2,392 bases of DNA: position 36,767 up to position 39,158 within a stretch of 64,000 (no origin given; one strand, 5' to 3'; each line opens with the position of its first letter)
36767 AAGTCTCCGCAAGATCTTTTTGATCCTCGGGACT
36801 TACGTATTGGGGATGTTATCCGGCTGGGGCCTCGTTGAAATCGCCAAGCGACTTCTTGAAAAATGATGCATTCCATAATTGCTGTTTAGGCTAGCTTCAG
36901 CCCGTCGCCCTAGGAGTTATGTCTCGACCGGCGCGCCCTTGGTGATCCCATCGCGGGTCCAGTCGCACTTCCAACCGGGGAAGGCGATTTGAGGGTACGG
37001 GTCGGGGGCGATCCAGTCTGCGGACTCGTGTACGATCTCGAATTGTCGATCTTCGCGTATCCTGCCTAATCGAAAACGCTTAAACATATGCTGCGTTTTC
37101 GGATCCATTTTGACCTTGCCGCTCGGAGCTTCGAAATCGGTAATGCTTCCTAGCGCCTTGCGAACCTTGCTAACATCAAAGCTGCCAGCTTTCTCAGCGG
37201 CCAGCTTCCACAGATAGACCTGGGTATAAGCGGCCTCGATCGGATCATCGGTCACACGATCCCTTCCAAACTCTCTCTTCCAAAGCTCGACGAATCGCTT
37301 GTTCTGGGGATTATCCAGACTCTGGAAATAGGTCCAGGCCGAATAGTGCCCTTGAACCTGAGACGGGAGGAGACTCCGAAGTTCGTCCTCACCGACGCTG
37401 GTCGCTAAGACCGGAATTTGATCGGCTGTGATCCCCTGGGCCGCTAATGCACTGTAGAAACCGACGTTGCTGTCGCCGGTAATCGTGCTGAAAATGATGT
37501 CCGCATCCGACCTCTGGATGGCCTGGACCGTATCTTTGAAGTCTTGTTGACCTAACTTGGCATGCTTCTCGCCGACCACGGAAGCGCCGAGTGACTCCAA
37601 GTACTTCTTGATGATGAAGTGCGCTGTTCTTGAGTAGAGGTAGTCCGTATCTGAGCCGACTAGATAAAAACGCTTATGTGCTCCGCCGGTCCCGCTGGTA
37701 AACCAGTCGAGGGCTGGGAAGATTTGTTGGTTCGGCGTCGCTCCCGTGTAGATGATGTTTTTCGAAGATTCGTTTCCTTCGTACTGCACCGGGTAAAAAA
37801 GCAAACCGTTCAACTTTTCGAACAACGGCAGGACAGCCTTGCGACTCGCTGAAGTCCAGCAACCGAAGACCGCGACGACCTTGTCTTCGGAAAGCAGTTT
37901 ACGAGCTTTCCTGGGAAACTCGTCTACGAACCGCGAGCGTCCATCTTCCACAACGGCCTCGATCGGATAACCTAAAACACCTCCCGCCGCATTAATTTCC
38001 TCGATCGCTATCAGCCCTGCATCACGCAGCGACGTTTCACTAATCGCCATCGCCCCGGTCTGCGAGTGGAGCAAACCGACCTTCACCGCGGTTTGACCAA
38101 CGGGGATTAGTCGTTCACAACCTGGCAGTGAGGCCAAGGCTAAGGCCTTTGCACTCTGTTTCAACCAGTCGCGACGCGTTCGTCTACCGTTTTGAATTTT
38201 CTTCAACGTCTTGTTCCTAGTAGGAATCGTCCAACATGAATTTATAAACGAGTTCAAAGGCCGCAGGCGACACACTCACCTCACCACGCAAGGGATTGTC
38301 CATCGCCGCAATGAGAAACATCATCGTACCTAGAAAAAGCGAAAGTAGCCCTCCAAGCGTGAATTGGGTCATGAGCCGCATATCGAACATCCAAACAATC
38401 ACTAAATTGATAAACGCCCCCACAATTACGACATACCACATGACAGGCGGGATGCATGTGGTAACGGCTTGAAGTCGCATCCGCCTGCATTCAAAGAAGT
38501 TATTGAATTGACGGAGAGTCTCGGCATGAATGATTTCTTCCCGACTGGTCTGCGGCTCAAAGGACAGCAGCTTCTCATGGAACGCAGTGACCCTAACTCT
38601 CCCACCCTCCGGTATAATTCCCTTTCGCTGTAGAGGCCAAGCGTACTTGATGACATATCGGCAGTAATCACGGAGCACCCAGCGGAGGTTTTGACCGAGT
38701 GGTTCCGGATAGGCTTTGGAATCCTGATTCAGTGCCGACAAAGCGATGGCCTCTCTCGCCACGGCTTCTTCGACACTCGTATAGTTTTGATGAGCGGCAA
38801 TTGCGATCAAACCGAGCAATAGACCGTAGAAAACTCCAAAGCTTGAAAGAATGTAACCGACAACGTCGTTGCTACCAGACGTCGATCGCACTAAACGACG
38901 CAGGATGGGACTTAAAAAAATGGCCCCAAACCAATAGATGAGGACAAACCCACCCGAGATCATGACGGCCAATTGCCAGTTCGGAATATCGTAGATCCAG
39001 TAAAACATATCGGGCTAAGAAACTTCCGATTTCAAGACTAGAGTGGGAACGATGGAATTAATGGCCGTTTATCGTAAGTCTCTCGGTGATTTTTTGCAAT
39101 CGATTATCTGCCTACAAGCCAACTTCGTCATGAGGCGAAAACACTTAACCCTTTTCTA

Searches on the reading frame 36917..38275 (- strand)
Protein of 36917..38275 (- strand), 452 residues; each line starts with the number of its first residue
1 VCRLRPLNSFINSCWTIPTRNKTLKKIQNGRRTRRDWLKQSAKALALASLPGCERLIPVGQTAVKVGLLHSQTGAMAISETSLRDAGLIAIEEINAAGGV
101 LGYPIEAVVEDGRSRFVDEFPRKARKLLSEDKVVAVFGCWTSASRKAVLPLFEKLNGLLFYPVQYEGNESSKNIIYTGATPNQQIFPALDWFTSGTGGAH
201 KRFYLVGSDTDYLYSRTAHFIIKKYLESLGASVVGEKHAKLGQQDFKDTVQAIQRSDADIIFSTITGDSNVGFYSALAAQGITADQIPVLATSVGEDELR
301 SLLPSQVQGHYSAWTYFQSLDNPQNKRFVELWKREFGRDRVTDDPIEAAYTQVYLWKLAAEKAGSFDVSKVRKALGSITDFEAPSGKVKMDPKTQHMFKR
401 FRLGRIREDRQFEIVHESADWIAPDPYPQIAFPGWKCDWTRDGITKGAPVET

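Call 24: search_protein_families(library=pfam, proteins=[window:36917-38275:-], max_evalue=0.01)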
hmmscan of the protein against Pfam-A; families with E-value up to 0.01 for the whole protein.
window:36917-38275:- (452 aa): 2 families
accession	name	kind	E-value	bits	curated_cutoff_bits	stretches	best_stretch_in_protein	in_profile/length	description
PF13433.12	Peripla_BP_5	-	1.1e-142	475.9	27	1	64-430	1-360/363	Periplasmic binding protein domain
PF13458.12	Peripla_BP_6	-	1.5e-78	265.4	31.7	1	64-409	2-341/343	Periplasmic binding protein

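Call 25: search_protein_families(library=ncbifam, proteins=[window:36917-38275:-], max_evalue=0.01)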
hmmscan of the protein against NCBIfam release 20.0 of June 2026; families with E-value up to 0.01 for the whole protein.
window:36917-38275:- (452 aa): 3 families
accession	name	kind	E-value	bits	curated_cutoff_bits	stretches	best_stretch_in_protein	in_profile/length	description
TIGR03407.1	urea_ABC_UrtA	exception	2.8e-142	473.9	492.75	1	64-427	1-360/361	urea ABC transporter substrate-binding protein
TIGR03669.1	urea_ABC_arch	equivalog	2.9e-60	204.2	494.8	1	64-418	1-348/375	urea ABC transporter substrate-binding protein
NF011933.0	PRK15404.1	subfamily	1.1e-05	24.7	477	1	62-394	25-348/370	high-affinity branched-chain amino acid ABC transporter substrate-binding protein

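Call 31: search_solved_structures(query=window:36917-38275:-, max_evalue=1e-10)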
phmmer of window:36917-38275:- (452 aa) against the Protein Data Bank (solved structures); distinct sequences matched with E-value up to 1e-10: 11.
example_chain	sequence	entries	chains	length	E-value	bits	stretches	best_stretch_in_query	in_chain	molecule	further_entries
8tg1_A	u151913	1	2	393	2.5e-122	412.4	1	61-428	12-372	Extracellular ligand-binding receptor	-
7s6e_A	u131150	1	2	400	2.3e-100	340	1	63-441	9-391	Urea ABC transporter, periplasmic urea-binding protein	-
8hic_A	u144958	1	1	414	2.5e-100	339.8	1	63-441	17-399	Putative urea ABC transporter, substrate binding protein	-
7s6f_A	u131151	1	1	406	3.7e-99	336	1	63-441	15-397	Putative urea ABC transporter, urea binding protein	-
1pea_A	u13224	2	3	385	4.3e-49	171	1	65-430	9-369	AMIDASE OPERON | AMIC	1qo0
1qnl_A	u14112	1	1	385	1.1e-48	169.6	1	65-430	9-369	ALIPHATIC AMIDASE EXPRESSION-REGULATING PROTEIN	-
4f06_A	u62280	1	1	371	1.8e-18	70.1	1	63-407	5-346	Extracellular ligand-binding receptor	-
4evs_A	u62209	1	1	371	3.5e-18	69.1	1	63-408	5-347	PUTATIVE ABC TRANSPORTER SUBUNIT, SUBSTRATE-BINDING COMPONENT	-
4ey3_A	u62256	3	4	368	1.2e-14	57.4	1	63-407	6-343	Twin-arginine translocation pathway signal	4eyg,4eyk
3td9_A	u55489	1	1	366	8.1e-12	48.1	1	64-393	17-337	Branched chain amino acid ABC transporter, periplasmic amino acid-binding protein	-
4gnr_A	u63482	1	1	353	1.3e-11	47.4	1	61-392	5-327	ABC transporter substrate-binding protein-branched chain amino acid transport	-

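Call 35: search_solved_structures(query=window:36917-38275:-, max_evalue=1e-90, show_alignments=2)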
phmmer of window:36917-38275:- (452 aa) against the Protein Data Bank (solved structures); distinct sequences matched with E-value up to 1e-90: 4.
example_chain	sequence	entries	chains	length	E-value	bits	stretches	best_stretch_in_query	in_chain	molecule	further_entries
8tg1_A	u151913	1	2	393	2.5e-122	412.4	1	61-428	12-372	Extracellular ligand-binding receptor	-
7s6e_A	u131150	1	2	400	2.3e-100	340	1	63-441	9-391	Urea ABC transporter, periplasmic urea-binding protein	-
8hic_A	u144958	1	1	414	2.5e-100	339.8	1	63-441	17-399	Putative urea ABC transporter, substrate binding protein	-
7s6f_A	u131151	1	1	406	3.7e-99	336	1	63-441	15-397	Putative urea ABC transporter, urea binding protein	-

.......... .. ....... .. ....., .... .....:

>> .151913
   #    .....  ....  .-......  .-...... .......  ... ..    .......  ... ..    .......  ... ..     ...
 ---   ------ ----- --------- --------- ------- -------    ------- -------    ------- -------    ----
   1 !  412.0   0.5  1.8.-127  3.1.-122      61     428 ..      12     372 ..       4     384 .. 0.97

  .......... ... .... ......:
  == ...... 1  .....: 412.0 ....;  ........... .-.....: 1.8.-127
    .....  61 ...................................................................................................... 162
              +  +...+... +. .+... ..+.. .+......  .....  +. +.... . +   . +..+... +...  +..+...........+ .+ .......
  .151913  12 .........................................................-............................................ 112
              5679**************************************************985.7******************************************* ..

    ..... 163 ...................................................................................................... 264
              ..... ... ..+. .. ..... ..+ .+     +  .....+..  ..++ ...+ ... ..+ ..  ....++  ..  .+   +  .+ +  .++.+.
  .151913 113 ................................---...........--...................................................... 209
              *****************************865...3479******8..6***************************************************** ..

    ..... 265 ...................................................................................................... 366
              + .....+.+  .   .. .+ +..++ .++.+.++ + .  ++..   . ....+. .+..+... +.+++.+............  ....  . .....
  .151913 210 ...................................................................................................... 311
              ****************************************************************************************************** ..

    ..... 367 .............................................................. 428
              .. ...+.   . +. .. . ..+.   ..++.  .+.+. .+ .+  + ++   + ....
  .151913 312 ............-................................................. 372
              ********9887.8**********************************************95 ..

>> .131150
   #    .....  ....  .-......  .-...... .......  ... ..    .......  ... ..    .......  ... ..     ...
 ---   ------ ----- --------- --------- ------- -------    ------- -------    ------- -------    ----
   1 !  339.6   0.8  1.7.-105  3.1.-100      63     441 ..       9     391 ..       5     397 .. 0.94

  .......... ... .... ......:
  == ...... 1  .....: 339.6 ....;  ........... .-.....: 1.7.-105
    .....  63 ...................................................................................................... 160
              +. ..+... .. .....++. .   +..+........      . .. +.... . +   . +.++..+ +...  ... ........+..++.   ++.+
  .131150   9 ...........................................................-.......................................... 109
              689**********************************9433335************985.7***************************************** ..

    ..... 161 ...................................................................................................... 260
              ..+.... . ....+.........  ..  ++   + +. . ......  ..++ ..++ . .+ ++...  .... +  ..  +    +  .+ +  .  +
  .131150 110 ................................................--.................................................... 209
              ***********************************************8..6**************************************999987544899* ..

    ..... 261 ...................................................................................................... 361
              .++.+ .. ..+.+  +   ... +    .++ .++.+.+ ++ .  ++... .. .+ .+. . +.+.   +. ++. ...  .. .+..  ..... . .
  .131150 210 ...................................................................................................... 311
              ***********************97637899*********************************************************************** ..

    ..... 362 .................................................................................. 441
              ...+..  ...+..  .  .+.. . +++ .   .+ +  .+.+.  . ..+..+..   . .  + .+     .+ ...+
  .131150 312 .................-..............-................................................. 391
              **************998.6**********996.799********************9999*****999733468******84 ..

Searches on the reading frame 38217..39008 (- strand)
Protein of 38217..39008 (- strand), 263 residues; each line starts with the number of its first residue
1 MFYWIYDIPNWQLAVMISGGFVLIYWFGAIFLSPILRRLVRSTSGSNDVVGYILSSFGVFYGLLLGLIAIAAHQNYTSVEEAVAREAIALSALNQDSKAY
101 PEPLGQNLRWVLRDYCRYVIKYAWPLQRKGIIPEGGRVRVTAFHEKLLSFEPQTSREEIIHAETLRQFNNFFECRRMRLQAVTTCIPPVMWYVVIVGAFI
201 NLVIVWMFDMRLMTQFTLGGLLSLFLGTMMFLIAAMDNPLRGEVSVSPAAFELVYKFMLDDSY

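Call 24: search_protein_families(library=pfam, proteins=[window:38217-39008:-], max_evalue=0.01)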
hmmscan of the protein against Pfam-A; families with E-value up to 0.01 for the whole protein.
window:38217-39008:- (263 aa): 1 family
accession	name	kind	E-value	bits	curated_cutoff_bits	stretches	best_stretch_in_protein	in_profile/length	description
PF14023.12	Bestrophin-like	-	6.2e-61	206.3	32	1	24-251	3-232/232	Bestrophin-like domain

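Call 25: search_protein_families(library=ncbifam, proteins=[window:38217-39008:-], max_evalue=0.01)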
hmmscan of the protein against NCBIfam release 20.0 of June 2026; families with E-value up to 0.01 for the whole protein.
window:38217-39008:- (263 aa): 0 families

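Call 32: search_solved_structures(query=window:38217-39008:-, max_evalue=1)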
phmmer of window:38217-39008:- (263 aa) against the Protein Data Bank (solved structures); distinct sequences matched with E-value up to 1: 2.
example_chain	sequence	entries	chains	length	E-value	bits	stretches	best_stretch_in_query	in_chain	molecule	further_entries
5lwe_A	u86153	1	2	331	0.081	15.6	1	168-234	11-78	C-C chemokine receptor type 9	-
9io5_A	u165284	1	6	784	0.39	13.4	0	173-229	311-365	G1-ATPase subunit beta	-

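Call 63: search_solved_structures(query=A4, max_evalue=10)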
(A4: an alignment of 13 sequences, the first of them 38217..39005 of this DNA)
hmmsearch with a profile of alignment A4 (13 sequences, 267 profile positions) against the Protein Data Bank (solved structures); distinct sequences matched with E-value up to 10: 3.
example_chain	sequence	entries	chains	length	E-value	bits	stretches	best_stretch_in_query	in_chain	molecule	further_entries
7ji3_A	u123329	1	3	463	0.27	13.5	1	59-103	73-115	Proton-activated chloride channel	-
2q5z_A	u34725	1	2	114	0.5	12.7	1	127-179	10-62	Hypothetical protein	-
7q47_A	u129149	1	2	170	1.2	11.4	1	90-168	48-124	Endolysin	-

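Call 68: predict_structure(protein=window:38217-39005:-)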
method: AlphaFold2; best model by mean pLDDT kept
length: 262 residues; sequences in the alignment: 1
mean_pLDDT: 51.3   pTM: 0.32
mean pLDDT of the five models: 51.3, 49.4, 46.6, 44.5, 40.2
residues with pLDDT >= 90: 0; 70-90: 2; 50-70: 142; < 50: 118
segments of 3 or more residues with pLDDT < 50: 1-11, 72-82, 120-147, 153-160, 165-190, 233-262
pLDDT, mean of each block of 10 residues (from residue 1): 38 58 65 61 58 66 61 45 54 62 61 55 44 36 47 46 47 33 39 56 57 60 60 43 39 45 39
secondary structure, 60 per line:
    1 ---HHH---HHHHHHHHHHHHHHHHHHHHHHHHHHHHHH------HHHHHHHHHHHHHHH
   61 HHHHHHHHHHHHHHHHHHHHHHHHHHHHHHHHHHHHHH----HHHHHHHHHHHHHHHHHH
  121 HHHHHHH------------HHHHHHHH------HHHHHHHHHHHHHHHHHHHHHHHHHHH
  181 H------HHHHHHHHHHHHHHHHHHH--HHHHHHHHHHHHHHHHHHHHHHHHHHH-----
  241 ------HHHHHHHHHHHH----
elements in order: H10-39 H46-98 H103-127 H140-147 H154-181 H188-206 H209-235 H247-258

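Call 89: search_dna_similar(query=window:38217-39005:-, collection=plasmids, mode=protein, max_evalue=0.001, max_rows=30)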
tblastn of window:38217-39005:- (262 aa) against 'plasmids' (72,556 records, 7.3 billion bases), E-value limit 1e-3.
Records with a match: 11; places in all: 11; records where one place covers at least 80% of the query: 7.
Best place of each record, by identity: <60% 11.
By first word of the organism name: Streptomyces 4; Hymenobacter 1; Haematobacter 1; Burkholderia 1; Caballeronia 1; Acidisarcina 1; Nonomuraea 1; Mycobacterium 1.
By predicted mobility (MOB-suite, as given by PLSDB): non-mobilizable 10; mobilizable 1.
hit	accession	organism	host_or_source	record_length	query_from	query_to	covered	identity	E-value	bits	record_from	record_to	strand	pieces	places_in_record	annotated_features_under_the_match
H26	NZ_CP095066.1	Hymenobacter volaticus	single cell,air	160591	1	261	100%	36.5%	2e-31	129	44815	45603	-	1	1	DUF4239 domain-containing protein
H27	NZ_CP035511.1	Haematobacter massiliensis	single cell,human skin swab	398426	1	255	97%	36.5%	1e-39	152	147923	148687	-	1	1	DUF4239 domain-containing protein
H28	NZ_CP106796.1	Streptomyces sp. HUAS 14-6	microorganism,rhizosphere soil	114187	9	250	92%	29.4%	6e-18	90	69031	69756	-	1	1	DUF4239 domain-containing protein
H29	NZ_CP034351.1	Streptomyces sp. W1SF4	-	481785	9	250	92%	26.1%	4e-15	82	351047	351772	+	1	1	DUF4239 domain-containing protein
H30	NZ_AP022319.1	Burkholderia sp. THE68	Togo hemipterus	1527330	8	260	97%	24.7%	4e-6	55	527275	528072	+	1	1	none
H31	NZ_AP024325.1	Caballeronia sp. NK8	-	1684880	8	260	97%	24.7%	6e-6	54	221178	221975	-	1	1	none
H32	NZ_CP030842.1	Acidisarcina polymorpha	cell culture,pine forest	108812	46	260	82%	26.3%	3e-8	61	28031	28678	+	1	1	DUF4239 domain-containing protein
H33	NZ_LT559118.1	Nonomuraea gerenzanensis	-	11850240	50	251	77%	25.5%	8e-4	48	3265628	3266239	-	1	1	none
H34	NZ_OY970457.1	Mycobacterium riyadhense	-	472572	46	207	62%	29.0%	5e-11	70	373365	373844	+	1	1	DUF4239 domain-containing protein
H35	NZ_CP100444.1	Streptomyces rimosus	pure culture,OTC cluster deletion ...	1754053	43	210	64%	25.4%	4e-9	64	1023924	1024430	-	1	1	record has no annotation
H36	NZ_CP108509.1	Streptomyces sp. NBC_01237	-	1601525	43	210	64%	23.7%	7e-8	61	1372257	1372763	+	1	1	none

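Call 90: get_annotated_region(hit=H26, flank=5000)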
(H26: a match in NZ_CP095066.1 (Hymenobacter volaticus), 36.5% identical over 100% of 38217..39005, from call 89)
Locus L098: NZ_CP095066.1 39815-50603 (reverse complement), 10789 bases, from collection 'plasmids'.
description: Hymenobacter volaticus strain 5420 S-77 plasmid unnamed5, complete sequence
organism: Hymenobacter volaticus (NCBI taxid 2932254)
taxonomy: Bacteria; Bacteroidota; Cytophagia; Cytophagales; Hymenobacteraceae; Hymenobacter; Hymenobacter volaticus
host: -; source: single cell,air; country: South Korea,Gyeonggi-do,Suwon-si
typing (MOB-suite, as given by PLSDB): non-mobilizable
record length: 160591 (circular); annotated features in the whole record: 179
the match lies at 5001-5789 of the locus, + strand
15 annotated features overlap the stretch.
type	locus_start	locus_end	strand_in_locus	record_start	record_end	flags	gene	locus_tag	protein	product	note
CDS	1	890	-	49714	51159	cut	-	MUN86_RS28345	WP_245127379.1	hypothetical protein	-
CDS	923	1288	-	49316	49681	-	-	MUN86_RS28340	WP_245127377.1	hypothetical protein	-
CDS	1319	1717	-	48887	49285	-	-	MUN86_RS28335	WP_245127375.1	hypothetical protein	-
CDS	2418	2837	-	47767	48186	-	-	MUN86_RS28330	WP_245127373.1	alpha/beta hydrolase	-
CDS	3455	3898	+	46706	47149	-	-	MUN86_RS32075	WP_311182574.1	hypothetical protein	-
CDS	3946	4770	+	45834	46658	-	-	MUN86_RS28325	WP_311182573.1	MFS transporter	GO:0055085 - transmembrane transport [Evidence IEA]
CDS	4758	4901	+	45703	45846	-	-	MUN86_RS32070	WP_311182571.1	hypothetical protein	-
CDS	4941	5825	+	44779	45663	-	-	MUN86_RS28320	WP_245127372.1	DUF4239 domain-containing protein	-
CDS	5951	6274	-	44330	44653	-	-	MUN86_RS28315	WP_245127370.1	hypothetical protein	-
CDS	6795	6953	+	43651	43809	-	-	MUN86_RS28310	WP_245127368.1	hypothetical protein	-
CDS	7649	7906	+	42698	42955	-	-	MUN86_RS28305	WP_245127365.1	hypothetical protein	-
CDS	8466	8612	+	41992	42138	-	-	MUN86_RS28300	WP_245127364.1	hypothetical protein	-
CDS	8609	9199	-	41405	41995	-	-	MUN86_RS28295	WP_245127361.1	BLUF domain-containing protein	-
CDS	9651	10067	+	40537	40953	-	-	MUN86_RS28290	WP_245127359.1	hypothetical protein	-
CDS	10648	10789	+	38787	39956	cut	-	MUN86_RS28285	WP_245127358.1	low temperature requirement protein A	-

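Call 91: get_annotated_region(hit=H28, flank=4000)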
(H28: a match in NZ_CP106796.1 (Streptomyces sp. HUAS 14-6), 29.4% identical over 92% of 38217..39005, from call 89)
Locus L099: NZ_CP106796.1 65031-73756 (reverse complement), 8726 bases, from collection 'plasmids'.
description: Streptomyces sp. HUAS 14-6 plasmid punmamed2, complete sequence
organism: Streptomyces sp. HUAS 14-6 (NCBI taxid 2981135)
taxonomy: Bacteria; Actinomycetota; Actinomycetes; Kitasatosporales; Streptomycetaceae; Streptomyces; Streptomyces sp. HUAS 14-6
host: -; source: microorganism,rhizosphere soil; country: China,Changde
typing (MOB-suite, as given by PLSDB): non-mobilizable
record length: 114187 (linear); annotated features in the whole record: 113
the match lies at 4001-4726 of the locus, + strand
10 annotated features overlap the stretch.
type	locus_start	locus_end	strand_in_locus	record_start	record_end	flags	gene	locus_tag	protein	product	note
CDS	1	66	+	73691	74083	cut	-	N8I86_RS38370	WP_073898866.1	DUF2267 domain-containing protein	-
CDS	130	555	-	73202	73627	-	-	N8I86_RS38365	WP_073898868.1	DUF6003 family protein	-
CDS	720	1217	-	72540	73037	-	-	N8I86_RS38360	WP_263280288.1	hypothetical protein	-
CDS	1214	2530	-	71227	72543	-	-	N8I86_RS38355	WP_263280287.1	hypothetical protein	-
CDS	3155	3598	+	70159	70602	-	-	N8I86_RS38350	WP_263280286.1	hypothetical protein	-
CDS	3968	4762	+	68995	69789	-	-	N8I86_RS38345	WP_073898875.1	DUF4239 domain-containing protein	-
CDS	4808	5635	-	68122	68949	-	-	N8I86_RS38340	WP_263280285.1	alpha/beta hydrolase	-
CDS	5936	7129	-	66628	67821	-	-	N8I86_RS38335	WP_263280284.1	CapA family protein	GO:0045227 - capsule polysaccharide biosynthetic process [Evidence IEA]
CDS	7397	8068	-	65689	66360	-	-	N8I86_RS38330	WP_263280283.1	DUF4097 domain-containing protein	-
CDS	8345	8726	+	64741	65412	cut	-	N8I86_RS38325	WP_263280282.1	SMI1/KNR4 family protein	GO:0042546 - cell wall biogenesis [Evidence IEA]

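Call 92: get_annotated_region(hit=H32, flank=4000)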
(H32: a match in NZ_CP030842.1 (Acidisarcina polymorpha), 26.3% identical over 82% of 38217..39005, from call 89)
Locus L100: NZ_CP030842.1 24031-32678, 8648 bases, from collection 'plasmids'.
description: Acidisarcina polymorpha strain SBC82 plasmid pACPOL2, complete sequence
organism: Acidisarcina polymorpha (NCBI taxid 2211140)
taxonomy: Bacteria; Acidobacteriota; Terriglobia; Terriglobales; Acidobacteriaceae; Acidisarcina; Acidisarcina polymorpha
host: -; source: cell culture,pine forest; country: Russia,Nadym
typing (MOB-suite, as given by PLSDB): non-mobilizable
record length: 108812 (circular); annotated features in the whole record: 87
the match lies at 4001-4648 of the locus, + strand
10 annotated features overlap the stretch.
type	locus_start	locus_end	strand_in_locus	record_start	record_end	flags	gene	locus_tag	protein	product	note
CDS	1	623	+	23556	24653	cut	-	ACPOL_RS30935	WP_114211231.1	alpha-hydroxy acid oxidase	-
CDS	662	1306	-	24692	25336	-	-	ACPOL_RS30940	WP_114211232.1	GntR family transcriptional regulator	-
CDS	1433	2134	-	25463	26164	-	-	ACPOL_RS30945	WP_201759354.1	IS6 family transposase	-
CDS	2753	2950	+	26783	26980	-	-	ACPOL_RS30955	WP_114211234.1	hypothetical protein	-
CDS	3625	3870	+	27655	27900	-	-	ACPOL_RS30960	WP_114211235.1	DUF3300 domain-containing protein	-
CDS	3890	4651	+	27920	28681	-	-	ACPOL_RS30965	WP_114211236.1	DUF4239 domain-containing protein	-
CDS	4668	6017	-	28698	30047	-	-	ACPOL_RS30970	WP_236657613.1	DUF4832 domain-containing protein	-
CDS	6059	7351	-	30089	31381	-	-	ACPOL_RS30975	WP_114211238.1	serine hydrolase domain-containing protein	-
CDS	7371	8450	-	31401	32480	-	-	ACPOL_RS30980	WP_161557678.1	DUF481 domain-containing protein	-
CDS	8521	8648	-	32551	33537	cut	-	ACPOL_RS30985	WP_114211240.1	phospholipase D-like domain-containing protein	-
